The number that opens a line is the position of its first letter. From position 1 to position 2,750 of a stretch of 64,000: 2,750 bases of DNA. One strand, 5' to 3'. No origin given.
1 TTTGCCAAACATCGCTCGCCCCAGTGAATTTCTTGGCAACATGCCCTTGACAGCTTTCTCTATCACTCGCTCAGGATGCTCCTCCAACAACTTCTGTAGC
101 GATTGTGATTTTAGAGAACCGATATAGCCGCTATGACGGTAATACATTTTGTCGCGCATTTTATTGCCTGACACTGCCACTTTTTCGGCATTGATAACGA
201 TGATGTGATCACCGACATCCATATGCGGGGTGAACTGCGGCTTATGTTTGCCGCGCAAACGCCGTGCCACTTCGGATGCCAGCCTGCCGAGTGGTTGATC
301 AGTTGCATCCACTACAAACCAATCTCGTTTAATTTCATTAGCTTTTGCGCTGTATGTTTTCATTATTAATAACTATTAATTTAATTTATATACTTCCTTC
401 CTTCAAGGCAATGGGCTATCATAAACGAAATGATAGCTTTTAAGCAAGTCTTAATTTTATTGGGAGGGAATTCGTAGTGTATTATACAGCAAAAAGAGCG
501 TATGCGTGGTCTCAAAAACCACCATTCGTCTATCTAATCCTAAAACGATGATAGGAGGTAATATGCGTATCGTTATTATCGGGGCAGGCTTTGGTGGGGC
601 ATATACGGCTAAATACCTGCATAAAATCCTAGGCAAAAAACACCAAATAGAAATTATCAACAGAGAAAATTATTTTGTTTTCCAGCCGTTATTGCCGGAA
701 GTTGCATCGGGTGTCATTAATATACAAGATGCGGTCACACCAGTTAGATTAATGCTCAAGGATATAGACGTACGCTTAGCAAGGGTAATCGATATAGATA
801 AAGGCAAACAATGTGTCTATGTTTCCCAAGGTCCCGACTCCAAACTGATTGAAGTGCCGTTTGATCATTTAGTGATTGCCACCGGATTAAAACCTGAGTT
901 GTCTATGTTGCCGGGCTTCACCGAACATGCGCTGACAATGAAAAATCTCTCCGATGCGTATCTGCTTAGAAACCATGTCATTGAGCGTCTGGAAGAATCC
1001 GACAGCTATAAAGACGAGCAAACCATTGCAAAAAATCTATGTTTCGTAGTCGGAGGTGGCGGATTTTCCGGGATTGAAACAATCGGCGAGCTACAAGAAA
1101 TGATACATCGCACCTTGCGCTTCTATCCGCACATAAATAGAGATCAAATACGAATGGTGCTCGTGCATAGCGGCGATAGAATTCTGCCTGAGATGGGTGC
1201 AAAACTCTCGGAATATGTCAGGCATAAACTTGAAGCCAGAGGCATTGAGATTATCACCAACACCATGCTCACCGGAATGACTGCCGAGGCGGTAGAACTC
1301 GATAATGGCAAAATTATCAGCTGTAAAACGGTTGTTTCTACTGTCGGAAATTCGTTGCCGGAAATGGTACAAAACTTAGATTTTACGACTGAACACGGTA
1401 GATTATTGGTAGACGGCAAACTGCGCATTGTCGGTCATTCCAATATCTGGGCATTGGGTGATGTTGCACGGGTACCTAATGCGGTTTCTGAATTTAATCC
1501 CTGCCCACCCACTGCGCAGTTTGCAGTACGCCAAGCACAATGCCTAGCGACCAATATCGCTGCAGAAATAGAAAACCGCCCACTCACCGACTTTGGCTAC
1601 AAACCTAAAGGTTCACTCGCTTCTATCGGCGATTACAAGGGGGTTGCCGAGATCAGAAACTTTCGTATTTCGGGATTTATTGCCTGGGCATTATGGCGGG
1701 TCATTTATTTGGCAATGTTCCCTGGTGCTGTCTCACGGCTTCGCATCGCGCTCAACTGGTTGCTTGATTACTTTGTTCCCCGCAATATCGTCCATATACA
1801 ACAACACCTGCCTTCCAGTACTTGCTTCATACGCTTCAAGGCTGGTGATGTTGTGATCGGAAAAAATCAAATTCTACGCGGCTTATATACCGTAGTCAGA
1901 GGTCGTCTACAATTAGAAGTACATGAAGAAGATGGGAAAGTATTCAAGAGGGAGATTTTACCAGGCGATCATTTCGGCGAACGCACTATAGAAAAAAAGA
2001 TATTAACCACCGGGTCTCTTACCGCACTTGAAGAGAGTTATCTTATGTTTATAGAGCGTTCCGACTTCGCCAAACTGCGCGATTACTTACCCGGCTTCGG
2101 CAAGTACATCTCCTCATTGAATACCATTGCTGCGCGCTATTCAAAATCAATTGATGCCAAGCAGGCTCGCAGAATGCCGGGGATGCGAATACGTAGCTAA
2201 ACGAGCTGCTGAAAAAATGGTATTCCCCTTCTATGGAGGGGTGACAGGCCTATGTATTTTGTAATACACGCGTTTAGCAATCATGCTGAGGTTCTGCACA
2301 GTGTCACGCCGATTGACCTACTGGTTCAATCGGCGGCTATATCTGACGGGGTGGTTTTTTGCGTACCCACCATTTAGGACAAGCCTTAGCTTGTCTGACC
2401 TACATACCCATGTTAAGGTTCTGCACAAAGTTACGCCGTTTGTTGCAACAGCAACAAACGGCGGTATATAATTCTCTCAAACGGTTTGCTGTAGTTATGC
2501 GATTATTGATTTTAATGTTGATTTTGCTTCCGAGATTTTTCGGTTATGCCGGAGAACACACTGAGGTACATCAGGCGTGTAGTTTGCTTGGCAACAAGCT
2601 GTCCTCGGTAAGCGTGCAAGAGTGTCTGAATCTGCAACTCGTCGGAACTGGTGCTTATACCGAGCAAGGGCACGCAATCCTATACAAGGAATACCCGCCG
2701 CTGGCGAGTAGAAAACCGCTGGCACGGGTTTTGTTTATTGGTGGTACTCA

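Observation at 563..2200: Type II NADH dehydrogenase fused to a cyclic-nucleotide-binding domain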

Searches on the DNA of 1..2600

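Call 62: search_rna_families(source=window, start=1, end=2600, threshold=evalue, max_evalue=1)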
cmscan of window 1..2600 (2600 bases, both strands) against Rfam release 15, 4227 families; matches with E-value up to 1: 0.
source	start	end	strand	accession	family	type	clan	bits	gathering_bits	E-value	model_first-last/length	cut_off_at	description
